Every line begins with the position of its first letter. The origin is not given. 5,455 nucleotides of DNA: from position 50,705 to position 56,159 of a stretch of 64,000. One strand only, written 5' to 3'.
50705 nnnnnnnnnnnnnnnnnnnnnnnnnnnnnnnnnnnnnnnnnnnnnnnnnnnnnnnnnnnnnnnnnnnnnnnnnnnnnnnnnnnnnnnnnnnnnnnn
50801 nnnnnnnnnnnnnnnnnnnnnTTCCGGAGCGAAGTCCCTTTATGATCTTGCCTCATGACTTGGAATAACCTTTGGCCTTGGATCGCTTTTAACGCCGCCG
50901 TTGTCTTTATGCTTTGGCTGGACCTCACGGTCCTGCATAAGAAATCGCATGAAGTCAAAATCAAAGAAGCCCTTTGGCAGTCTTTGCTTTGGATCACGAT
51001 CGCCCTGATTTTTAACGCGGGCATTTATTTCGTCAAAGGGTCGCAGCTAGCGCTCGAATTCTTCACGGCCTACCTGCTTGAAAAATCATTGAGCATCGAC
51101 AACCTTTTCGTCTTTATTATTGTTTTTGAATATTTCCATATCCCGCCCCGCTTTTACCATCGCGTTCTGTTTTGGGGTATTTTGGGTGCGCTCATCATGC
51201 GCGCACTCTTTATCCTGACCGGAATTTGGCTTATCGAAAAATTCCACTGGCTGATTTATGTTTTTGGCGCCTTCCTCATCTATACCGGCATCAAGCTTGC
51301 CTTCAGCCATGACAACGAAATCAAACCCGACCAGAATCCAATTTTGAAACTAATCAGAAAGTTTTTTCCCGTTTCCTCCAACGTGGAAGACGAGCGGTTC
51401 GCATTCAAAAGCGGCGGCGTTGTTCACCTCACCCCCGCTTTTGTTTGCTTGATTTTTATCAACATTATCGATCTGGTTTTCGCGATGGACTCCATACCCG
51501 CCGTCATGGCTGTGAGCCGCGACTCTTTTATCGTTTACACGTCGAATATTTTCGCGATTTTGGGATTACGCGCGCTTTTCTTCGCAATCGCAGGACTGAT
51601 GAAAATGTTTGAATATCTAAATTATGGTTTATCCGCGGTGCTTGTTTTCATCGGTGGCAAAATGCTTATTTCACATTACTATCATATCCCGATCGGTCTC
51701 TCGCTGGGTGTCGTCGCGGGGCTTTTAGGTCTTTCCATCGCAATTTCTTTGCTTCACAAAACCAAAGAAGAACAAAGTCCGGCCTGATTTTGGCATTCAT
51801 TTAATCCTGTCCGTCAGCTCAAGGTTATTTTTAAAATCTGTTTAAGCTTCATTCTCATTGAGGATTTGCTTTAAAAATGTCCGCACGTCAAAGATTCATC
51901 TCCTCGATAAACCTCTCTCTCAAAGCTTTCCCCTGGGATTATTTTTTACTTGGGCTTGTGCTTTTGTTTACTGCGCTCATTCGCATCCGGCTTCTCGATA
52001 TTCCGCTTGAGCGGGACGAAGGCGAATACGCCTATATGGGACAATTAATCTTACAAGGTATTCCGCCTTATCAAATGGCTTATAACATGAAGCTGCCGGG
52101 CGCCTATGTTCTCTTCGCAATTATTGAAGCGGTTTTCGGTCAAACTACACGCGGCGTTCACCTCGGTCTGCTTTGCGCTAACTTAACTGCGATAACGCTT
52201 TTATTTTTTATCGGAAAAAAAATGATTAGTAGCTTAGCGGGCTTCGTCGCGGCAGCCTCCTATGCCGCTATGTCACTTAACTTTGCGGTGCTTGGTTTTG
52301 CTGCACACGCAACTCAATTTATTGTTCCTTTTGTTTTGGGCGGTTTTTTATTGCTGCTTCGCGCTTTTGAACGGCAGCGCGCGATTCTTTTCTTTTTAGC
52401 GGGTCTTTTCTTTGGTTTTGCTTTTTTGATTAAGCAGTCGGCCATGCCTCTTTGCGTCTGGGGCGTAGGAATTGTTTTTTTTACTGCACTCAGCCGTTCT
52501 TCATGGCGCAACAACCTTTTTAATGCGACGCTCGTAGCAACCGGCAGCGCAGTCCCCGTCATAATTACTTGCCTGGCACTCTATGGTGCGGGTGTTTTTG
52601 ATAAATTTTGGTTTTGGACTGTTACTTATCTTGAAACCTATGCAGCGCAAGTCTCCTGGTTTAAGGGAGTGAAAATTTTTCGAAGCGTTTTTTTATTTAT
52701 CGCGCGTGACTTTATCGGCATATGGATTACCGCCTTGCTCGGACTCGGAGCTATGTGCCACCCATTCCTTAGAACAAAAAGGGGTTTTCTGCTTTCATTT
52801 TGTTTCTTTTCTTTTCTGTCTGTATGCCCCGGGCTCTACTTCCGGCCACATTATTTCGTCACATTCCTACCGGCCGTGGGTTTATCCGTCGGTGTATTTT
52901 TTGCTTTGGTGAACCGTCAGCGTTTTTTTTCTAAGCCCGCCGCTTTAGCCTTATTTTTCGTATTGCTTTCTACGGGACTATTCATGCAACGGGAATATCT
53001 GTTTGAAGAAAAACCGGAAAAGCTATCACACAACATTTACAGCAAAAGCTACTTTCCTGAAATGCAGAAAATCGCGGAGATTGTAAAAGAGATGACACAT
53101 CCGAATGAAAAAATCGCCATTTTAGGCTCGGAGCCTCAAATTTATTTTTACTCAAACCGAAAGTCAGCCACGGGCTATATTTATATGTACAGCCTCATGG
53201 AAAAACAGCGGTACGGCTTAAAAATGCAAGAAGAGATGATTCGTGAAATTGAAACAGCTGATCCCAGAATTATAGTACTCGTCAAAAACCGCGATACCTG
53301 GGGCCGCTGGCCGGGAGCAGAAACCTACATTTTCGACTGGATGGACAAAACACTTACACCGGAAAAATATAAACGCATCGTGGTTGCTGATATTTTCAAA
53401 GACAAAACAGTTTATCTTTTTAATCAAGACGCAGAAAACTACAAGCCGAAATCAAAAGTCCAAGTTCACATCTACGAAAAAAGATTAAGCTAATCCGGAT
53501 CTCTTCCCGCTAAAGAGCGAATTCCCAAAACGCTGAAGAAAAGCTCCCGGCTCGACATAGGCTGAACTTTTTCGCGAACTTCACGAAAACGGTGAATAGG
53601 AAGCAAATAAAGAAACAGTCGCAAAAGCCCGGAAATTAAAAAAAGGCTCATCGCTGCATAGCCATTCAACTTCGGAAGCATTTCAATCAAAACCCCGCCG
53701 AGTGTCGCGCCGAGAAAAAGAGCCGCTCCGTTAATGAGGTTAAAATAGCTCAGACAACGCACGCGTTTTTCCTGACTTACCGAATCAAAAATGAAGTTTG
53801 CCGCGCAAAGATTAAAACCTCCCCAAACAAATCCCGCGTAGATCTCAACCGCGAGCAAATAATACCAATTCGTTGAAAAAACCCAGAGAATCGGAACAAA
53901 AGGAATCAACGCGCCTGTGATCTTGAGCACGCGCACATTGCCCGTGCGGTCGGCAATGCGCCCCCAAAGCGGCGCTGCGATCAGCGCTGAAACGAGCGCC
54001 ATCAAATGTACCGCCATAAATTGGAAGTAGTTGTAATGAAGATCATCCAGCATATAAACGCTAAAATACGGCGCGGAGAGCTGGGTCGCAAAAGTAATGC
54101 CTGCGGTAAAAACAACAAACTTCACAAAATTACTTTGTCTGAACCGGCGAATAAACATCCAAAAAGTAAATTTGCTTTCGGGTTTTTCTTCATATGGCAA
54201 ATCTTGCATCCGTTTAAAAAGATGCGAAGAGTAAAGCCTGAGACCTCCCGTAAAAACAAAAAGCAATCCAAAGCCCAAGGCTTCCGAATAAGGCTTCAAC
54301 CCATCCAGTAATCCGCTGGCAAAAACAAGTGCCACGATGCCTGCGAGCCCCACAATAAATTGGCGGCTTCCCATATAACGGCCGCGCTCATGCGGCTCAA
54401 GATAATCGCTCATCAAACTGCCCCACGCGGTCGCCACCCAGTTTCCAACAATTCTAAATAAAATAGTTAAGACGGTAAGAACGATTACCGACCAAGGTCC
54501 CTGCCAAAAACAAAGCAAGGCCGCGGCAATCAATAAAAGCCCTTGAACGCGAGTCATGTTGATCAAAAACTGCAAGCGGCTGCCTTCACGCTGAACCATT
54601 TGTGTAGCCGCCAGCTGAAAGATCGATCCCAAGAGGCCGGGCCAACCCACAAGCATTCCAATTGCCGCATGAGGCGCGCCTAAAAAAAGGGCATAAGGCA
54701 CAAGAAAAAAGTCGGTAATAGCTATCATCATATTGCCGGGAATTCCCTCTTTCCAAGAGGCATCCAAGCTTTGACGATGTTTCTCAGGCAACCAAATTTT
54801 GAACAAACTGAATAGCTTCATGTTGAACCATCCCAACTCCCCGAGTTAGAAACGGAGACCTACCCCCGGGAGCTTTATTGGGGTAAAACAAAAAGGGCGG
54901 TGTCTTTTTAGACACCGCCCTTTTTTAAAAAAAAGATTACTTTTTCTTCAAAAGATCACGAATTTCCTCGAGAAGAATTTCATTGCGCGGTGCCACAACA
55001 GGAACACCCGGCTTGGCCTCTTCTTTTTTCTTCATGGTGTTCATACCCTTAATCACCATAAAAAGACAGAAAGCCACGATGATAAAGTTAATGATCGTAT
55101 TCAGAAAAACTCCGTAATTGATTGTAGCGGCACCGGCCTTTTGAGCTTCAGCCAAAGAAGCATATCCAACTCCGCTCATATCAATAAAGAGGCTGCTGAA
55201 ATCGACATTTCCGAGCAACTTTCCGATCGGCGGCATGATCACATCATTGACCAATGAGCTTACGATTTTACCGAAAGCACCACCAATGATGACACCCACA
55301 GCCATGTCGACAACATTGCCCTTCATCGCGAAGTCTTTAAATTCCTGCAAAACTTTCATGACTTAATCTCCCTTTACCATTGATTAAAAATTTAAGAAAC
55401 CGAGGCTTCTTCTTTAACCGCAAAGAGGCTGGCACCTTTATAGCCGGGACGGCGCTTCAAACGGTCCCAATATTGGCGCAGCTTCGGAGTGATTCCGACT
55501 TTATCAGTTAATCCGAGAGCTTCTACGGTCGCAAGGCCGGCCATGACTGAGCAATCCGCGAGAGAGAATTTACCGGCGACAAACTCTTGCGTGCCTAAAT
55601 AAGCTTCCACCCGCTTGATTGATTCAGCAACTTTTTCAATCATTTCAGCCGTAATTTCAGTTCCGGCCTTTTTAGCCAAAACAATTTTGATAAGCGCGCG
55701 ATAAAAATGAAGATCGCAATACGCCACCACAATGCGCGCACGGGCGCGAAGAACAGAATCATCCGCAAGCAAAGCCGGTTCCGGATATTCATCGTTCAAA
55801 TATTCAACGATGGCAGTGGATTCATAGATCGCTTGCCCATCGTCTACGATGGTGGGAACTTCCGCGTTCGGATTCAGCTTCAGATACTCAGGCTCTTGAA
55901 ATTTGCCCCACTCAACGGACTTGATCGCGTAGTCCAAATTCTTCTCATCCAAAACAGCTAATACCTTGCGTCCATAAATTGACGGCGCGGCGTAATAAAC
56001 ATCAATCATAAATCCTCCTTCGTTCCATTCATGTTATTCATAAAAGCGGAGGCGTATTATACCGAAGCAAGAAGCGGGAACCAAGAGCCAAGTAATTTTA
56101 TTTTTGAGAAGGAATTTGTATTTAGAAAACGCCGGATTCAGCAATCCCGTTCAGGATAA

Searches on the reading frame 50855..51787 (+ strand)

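Call 92: search_protein_families(library=pfam, proteins=[window:50855-51787:+], max_evalue=0.00001)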
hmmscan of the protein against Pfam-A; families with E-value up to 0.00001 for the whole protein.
window:50855-51787:+ (310 aa): 1 family
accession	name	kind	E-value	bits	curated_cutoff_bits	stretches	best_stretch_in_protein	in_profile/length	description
PF03741.22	TerC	-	1e-50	172.4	27.8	1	70-273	1-177/178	Integral membrane protein TerC family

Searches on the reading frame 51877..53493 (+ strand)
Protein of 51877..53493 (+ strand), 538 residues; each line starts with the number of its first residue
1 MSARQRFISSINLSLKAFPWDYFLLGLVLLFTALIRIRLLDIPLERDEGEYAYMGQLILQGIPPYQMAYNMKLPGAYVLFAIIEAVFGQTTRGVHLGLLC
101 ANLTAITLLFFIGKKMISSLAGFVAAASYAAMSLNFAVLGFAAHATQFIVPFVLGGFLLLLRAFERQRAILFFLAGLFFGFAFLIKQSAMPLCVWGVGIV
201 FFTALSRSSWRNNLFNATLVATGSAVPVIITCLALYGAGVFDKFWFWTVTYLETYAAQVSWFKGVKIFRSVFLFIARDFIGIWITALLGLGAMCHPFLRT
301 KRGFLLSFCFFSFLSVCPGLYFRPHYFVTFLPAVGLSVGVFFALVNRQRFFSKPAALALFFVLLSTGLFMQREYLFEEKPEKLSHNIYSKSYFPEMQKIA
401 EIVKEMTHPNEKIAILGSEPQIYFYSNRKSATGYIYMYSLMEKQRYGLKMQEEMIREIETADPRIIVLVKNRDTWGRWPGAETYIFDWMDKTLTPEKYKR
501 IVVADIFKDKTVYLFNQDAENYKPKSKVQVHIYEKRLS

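Call 92: search_protein_families(library=pfam, proteins=[window:51877-53493:+], max_evalue=0.00001)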
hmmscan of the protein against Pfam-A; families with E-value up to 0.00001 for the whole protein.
window:51877-53493:+ (538 aa): 1 family
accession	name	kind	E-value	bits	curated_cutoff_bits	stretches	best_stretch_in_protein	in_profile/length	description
PF13231.12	PMT_2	-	2.5e-11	44.5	26.1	1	74-224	4-152/160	Dolichyl-phosphate-mannose-protein mannosyltransferase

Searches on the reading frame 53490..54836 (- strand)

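Call 92: search_protein_families(library=pfam, proteins=[window:53490-54836:-], max_evalue=0.00001)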
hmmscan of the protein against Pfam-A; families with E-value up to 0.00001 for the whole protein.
window:53490-54836:- (448 aa): 2 families
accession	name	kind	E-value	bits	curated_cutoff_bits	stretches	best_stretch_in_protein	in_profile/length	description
PF07690.21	MFS_1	-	6e-26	91.6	33.4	2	245-425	6-185/347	Major Facilitator Superfamily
PF13347.12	MFS_2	-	5.1e-09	35.6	27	1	103-355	79-345/427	MFS/sugar transport protein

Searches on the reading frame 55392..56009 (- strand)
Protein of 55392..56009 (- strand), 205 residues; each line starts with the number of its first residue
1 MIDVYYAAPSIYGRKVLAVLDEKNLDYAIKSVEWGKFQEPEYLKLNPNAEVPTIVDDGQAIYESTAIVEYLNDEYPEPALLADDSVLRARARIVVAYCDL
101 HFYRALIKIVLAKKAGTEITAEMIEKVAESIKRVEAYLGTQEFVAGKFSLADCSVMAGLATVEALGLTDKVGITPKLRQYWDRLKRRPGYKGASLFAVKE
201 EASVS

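Call 92: search_protein_families(library=pfam, proteins=[window:55392-56009:-], max_evalue=0.00001)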
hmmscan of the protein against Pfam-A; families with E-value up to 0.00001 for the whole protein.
window:55392-56009:- (205 aa): 3 families
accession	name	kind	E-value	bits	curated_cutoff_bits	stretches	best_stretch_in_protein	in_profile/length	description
PF13409.12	GST_N_2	-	1.4e-17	64.5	25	1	10-73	2-69/70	Glutathione S-transferase, N-terminal domain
PF13417.12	GST_N_3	-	5e-17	62.4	22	1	6-78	3-74/75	Glutathione S-transferase, N-terminal domain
PF02798.26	GST_N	-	1.3e-14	54.7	20.9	1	5-72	5-75/76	Glutathione S-transferase, N-terminal domain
